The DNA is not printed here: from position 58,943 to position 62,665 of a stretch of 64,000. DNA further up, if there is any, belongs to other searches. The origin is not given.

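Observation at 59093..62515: Cas13-like dual-HEPN layout with no CRISPR array: two terminal RNxxxH motifs flank a 20-unit repeat array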

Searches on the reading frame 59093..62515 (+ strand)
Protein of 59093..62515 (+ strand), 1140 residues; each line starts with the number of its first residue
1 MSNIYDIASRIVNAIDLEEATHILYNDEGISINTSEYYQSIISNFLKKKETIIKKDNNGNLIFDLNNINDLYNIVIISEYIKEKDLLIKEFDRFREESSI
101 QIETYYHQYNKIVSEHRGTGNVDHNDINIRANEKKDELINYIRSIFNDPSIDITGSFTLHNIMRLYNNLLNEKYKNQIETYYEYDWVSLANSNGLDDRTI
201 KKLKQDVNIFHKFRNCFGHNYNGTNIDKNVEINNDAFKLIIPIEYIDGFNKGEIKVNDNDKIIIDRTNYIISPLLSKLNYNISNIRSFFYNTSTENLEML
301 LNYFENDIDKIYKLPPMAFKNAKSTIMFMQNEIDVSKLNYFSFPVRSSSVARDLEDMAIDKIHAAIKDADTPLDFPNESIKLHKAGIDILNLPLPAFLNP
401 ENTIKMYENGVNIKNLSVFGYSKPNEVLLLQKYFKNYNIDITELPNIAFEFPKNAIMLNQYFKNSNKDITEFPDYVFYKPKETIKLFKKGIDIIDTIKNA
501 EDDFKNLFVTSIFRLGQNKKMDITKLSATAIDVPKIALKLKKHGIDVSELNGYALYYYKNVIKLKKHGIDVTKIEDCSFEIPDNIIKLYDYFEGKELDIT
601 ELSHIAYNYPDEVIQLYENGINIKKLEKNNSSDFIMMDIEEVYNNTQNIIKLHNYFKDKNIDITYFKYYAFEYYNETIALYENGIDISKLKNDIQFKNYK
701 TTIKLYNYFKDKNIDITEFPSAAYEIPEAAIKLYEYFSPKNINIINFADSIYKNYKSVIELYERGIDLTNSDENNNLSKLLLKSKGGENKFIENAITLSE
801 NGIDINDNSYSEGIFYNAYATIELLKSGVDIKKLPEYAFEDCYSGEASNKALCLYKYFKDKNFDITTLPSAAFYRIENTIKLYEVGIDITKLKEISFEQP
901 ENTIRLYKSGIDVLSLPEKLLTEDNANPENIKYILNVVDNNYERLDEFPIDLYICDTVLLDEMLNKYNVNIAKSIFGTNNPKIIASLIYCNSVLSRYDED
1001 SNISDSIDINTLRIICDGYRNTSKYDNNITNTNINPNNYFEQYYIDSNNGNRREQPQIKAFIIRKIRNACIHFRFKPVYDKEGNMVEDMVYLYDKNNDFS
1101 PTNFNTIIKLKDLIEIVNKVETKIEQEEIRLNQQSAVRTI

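Call 3: search_protein_families(library=pfam, proteins=[window:59093-62515:+], max_evalue=1)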
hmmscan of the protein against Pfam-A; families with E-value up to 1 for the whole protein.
window:59093-62515:+ (1140 aa): 2 families
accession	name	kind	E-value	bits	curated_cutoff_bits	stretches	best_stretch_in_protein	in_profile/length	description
PF02796.21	HTH_7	-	0.00035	21.1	23.8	0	611-626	12-27/45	Helix-turn-helix domain of resolvase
PF23659.1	UFL1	-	0.014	16.2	27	1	758-787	14-43/120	E3 UFM1-protein ligase 1-like domain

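Call 4: search_protein_families(library=padloc, proteins=[window:59093-62515:+], max_evalue=1)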
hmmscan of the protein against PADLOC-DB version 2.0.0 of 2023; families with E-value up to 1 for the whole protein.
window:59093-62515:+ (1140 aa): 0 families

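Call 5: search_protein_families(library=ncbifam, proteins=[window:59093-62515:+], max_evalue=1)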
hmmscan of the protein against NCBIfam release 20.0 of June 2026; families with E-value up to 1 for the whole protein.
window:59093-62515:+ (1140 aa): 3 families
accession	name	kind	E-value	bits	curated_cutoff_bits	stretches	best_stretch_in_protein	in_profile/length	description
NF045649.1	2X_seleno_MduS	exception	0.053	12.5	380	1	287-380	20-110/338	methyltransferase domain-containing selenoprotein MduS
NF041367.1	CheY_Halo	equivalog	0.065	13.6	200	0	612-640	23-51/114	chemotaxis protein CheY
NF002560.0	PRK02135.1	equivalog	0.17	11.3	183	0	611-653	127-169/200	tRNA (pseudouridine(54)-N(1))-methyltransferase TrmY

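Call 7: find_homologous_proteins(query=window:59093-62515:+)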
Query window:59093-62515:+ (1140 aa): 21 proteins with E <= 0.001 among 8000 candidates.
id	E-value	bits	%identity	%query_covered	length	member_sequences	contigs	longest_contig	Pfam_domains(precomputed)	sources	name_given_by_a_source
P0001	0.0e+0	2498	100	100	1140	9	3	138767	-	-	-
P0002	8.4e-156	539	35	67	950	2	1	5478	PF18736.8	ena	-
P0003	2.7e-154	534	35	63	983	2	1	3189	-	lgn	-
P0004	1.2e-148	515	34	55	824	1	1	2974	-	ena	-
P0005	2.7e-146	507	36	53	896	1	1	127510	-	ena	-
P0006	1.1e-145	505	37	52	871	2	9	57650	PF18736.8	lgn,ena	-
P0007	5.2e-145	503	33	67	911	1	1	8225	-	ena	-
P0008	7.6e-145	503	34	55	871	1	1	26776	PF18736.8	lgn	-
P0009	9.8e-139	482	33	64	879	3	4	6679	PF18736.8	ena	-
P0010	6.5e-138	480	33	63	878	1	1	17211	PF18736.8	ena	-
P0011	1.4e-130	455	35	55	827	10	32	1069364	-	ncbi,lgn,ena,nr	ncbi:MAG: hypothetical protein IJG97_01560 [Bacilli bacterium]|nr:hypothetical protein [Bacilli bact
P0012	9.7e-128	446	34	51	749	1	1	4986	-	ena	-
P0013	4.4e-121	424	33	55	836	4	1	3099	-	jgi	-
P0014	3.7e-116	408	33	59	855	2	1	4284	-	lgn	-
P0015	4.9e-114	401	33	61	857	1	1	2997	-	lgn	-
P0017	1.4e-104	369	31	44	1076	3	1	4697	-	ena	-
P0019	2.9e-95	338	41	30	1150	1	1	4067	-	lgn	-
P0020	1.2e-91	326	35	36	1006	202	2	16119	-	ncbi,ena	-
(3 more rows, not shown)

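Call 8: search_protein_families(library=pfam, proteins=[P0002, P0006, P0008, P0009, P0010, P0011, P0017, P0019, P0020, P0005], max_evalue=1)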
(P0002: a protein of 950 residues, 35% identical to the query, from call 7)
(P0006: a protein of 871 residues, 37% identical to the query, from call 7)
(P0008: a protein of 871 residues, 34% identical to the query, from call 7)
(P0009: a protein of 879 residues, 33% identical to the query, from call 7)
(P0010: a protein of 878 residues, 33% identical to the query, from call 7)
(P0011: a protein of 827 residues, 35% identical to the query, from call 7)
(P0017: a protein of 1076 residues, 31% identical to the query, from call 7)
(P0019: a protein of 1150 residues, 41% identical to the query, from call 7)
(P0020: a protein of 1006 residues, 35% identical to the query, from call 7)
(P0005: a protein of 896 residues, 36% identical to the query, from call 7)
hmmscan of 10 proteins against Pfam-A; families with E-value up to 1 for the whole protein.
P0002 (950 aa): 3 families
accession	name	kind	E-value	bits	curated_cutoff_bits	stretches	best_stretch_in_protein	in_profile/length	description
PF24590.1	DUF7615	-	0.13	13.2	27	1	96-152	4-59/106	Domain of unknown function (DUF7615)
PF06676.16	DUF1178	-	0.14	13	31.6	0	440-459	124-143/147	Protein of unknown function (DUF1178)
PF20063.5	DUF6462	-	0.3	11.8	27.1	0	545-562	6-23/51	Family of unknown function (DUF6462)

P0006 (871 aa): 1 family
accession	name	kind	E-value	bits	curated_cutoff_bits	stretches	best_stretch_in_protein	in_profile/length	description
PF21742.2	DUF6868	-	0.15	13.2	27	0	355-385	34-64/80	Family of unknown function (DUF6868)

P0008 (871 aa): 0 families

P0009 (879 aa): 4 families
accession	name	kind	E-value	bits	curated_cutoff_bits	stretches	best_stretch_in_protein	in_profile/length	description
PF10813.13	Herpesvir_UL11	-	0.03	14.5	21.2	1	803-820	6-23/32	Herpesvirus UL11 homologue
PF22801.2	KH_GLD-3_1st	-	0.045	14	27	1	623-657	12-46/75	GLD-3 1st KH domain (aka KH2)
PF11594.13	Med28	-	0.12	13.3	29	1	109-153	56-100/102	Mediator complex subunit 28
PF14412.12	AHH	-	0.14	12.6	22.3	1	66-139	44-95/111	A nuclease family of the HNH/ENDO VII superfamily with conserved AHH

P0010 (878 aa): 1 family
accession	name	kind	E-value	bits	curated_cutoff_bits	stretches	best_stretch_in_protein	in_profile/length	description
PF07303.18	Occludin_ELL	-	0.015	16.5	31.2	1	78-140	12-81/101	Occludin homology domain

P0011 (827 aa): 1 family
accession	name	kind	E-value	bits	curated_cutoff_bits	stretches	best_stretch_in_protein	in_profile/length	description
PF02796.21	HTH_7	-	0.0069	16.9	23.8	0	514-530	11-27/45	Helix-turn-helix domain of resolvase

P0017 (1076 aa): 3 families
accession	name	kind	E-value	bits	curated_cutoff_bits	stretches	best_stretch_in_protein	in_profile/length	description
PF18736.6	pEK499_p136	-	0.00048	20.3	26.6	2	943-1043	50-139/152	HEPN pEK499 p136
PF10410.14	DnaB_bind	-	0.064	14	20.6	1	524-552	15-43/56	DnaB-helicase binding domain of primase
PF20314.3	DUF6610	-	0.76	9.8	27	0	916-1015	16-101/198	Family of unknown function (DUF6610)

P0019 (1150 aa): 1 family
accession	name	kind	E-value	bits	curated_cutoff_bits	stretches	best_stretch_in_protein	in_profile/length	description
PF21911.1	PG_1098_N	-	0.015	15.2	23.6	1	751-771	4-24/45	N-terminal domain in putative methyltransferase PG_1098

P0020 (1006 aa): 4 families
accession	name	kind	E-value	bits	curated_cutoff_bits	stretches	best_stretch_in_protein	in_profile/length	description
PF17419.7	MauJ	-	0.055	14.8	28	1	893-943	41-90/116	Methylamine utilization protein MauJ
PF13411.12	MerR_1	-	0.16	12.5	21.6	0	556-578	41-63/69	MerR HTH family regulatory protein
PF00239.26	Resolvase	-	0.35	11.4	23.3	0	277-335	69-127/145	Resolvase, N terminal domain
PF18609.8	SAM_Exu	-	0.75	10.6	28.9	0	390-414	24-48/72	Exuperantia SAM-like domain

P0005 (896 aa): 1 family
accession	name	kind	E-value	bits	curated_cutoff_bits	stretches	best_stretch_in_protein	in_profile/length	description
PF13637.12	Ank_4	-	0.00076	20.2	22.7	0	515-537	7-27/50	Ankyrin repeats (many copies)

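Call 15: find_encoding_contigs(protein=P0011, flank=10000, max_places=4)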
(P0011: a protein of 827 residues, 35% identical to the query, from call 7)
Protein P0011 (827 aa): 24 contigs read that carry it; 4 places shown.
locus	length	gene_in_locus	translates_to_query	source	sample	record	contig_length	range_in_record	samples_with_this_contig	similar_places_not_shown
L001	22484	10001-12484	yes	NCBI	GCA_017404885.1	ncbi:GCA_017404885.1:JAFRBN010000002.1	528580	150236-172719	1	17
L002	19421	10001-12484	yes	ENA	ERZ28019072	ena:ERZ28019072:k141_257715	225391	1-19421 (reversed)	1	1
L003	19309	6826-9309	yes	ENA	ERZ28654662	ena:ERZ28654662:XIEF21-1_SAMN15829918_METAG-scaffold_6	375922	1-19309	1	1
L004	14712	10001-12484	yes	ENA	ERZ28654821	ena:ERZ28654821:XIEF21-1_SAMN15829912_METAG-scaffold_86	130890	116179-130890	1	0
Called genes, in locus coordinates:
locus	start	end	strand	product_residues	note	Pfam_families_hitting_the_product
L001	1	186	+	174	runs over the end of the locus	PF10628:CotE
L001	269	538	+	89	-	PF00886:Ribosomal_S16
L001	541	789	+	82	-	PF07650:KH_2 (faint), PF13083:KH_KhpA-B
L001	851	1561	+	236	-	PF01255:Prenyltransf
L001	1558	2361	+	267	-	PF01148:CTP_transf_1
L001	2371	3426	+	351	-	PF02163:Peptidase_M50, PF00595:PDZ (weak), PF13180:PDZ_2 (weak), PF17820:PDZ_6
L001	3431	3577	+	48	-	-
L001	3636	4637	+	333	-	-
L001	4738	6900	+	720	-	PF17764:PriA_3primeBD, PF00270:DEAD, PF04851:ResIII, PF18319:Zn_ribbon_PriA, PF00271:Helicase_C, PF18074:PriA_C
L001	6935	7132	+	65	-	-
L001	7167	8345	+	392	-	-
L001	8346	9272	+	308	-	PF00551:Formyl_trans_N, PF02911:Formyl_trans_C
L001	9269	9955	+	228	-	-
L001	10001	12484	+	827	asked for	-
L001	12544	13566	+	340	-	PF21016:RlmN_N, PF04055:Radical_SAM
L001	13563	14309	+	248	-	PF00481:PP2C, PF13672:PP2C_2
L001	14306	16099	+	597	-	PF00069:Pkinase, PF07714:PK_Tyr_Ser-Thr, PF03109:ABC1 (weak), PF03793:PASTA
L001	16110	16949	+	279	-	PF16745:RsgA_N, PF03193:RsgA_GTPase, PF01926:MMR_HSR1 (faint)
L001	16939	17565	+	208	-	PF00834:Ribul_P_3_epim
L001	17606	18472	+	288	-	-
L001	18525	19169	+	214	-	-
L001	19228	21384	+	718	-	PF09371:Tex_N, PF22706:Tex_central_region, PF14639:YqgF (weak), PF16921:Tex_YqgF, PF12836:HHH_3, PF17674:HHH_9, PF00575:S1, PF23459:S1_RRP5 (weak), +1 more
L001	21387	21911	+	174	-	PF00149:Metallophos, PF12850:Metallophos_2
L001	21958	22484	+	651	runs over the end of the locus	PF09826:Beta_propel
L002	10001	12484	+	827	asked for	-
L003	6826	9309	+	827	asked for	-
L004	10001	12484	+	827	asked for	-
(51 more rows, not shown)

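Call 16: find_encoding_contigs(protein=P0005, flank=10000, max_places=3)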
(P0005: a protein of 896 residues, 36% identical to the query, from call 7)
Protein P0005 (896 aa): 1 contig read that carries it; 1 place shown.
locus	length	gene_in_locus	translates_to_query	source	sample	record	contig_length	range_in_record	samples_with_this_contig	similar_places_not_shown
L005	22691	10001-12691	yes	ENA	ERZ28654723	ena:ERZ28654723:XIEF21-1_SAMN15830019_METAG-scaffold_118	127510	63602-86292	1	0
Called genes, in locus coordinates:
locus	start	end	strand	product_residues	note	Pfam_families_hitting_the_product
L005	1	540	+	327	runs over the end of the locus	-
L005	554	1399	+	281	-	PF00590:TP_methylase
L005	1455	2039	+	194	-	PF01195:Pept_tRNA_hydro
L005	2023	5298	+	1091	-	PF17757:UvrB_inter, PF02559:CarD_TRCF_RID, PF00270:DEAD, PF00271:Helicase_C, PF03461:TRCF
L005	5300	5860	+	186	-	-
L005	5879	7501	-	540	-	PF01368:DHH, PF07085:DRTGG, PF00571:CBS (weak), PF02833:DHHA2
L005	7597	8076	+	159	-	PF04014:MazE_antitoxin, PF15714:SpoVT_C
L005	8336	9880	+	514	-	PF00133:tRNA-synt_1, PF01406:tRNA-synt_1e (weak), PF09334:tRNA-synt_1g, PF00133:tRNA-synt_1, PF08264:Anticodon_1 (faint), PF19303:Anticodon_3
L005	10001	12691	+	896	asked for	-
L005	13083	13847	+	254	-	PF01026:TatD_DNase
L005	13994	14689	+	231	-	-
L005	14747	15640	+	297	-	PF07804:HipA_C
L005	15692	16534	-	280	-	PF01610:DDE_Tnp_ISL3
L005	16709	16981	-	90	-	-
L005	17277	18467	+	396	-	-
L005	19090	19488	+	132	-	PF22296:bAvd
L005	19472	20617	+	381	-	PF00078:RVT_1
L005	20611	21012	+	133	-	PF01624:MutS_I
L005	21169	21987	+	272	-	PF00398:RrnaAD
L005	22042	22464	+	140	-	-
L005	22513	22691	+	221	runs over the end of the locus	PF03167:UDG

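Call 18: find_encoding_contigs(protein=P0006, flank=8000, max_places=2)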
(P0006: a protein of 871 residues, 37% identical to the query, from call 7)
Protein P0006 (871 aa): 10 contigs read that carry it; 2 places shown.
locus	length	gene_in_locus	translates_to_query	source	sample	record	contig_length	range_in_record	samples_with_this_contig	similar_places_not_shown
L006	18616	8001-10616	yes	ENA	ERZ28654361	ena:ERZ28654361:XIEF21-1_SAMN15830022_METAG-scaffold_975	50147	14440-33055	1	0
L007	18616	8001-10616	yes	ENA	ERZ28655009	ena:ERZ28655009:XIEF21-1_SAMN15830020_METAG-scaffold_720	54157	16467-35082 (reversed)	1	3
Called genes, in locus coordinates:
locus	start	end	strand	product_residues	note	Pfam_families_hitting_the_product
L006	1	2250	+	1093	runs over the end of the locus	PF17757:UvrB_inter, PF02559:CarD_TRCF_RID, PF00270:DEAD, PF04851:ResIII, PF00271:Helicase_C, PF03461:TRCF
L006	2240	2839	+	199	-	-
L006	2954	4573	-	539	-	PF01368:DHH, PF00571:CBS (faint), PF07085:DRTGG, PF02833:DHHA2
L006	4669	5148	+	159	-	PF04014:MazE_antitoxin, PF15714:SpoVT_C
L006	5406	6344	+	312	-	PF01368:DHH (weak)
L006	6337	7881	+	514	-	PF00133:tRNA-synt_1, PF01406:tRNA-synt_1e (weak), PF09334:tRNA-synt_1g, PF00133:tRNA-synt_1, PF19303:Anticodon_3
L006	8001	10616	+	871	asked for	PF18736:pEK499_p136 (faint)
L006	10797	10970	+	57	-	-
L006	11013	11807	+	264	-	PF01026:TatD_DNase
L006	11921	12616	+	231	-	-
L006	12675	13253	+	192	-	-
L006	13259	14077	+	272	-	PF00398:RrnaAD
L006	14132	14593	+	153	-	-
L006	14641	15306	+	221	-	PF03167:UDG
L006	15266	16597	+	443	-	PF01171:ATP_bind_3, PF11734:TilS_C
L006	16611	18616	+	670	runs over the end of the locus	PF06480:FtsH_ext, PF00004:AAA, PF07728:AAA_5 (weak), PF17862:AAA_lid_3, PF01434:Peptidase_M41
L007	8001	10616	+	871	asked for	PF18736:pEK499_p136 (faint)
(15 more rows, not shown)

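Call 19: find_encoding_contigs(protein=P0020, flank=8000, max_places=2)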
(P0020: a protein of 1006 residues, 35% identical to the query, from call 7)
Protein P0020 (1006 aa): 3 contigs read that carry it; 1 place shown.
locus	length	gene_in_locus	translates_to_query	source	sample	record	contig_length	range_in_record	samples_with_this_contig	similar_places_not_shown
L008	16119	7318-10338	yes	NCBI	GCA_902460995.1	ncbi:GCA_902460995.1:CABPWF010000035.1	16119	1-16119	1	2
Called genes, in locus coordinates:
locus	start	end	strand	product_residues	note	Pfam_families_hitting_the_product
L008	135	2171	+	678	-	PF01751:Toprim, PF01131:Topoisom_bac, PF01396:Zn_ribbon_Top1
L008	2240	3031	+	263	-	-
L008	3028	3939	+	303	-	PF02899:Phage_int_SAM_1, PF13495:Phage_int_SAM_4, PF00589:Phage_integrase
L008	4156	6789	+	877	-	PF01326:PPDK_N, PF00391:PEP-utilizers, PF02896:PEP-utilizers_C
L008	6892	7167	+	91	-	-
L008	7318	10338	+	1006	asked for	-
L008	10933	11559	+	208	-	PF01467:CTP_transf_like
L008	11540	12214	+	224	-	PF04973:NMN_transporter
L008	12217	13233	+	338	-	PF01467:CTP_transf_like, PF13521:AAA_28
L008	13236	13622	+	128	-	-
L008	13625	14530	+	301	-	PF04055:Radical_SAM, PF13353:Fer4_12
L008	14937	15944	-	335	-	-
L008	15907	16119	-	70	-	?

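Call 20: find_encoding_contigs(protein=P0008, flank=8000, max_places=2)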
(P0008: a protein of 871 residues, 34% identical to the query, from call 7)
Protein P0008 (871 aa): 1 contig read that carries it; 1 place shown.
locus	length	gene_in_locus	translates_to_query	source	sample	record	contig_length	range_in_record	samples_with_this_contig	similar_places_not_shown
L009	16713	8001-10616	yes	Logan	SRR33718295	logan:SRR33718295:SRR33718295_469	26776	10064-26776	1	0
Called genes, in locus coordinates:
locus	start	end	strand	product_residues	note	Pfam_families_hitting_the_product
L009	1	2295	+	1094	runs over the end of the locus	PF17757:UvrB_inter, PF02559:CarD_TRCF_RID, PF00270:DEAD, PF04851:ResIII, PF00271:Helicase_C, PF03461:TRCF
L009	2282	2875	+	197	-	-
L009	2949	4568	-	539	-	PF01368:DHH, PF00571:CBS (faint), PF07085:DRTGG, PF02833:DHHA2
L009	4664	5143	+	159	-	PF04014:MazE_antitoxin, PF15714:SpoVT_C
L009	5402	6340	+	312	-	PF01368:DHH (weak)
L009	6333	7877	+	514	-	PF00133:tRNA-synt_1, PF01406:tRNA-synt_1e (weak), PF09334:tRNA-synt_1g, PF00133:tRNA-synt_1, PF19303:Anticodon_3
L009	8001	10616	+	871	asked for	PF18736:pEK499_p136 (weak)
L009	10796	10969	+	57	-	-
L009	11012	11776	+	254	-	PF01026:TatD_DNase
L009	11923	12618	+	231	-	-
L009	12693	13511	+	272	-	PF00398:RrnaAD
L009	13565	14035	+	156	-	-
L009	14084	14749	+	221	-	PF03167:UDG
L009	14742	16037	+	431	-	PF01171:ATP_bind_3, PF11734:TilS_C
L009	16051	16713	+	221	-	?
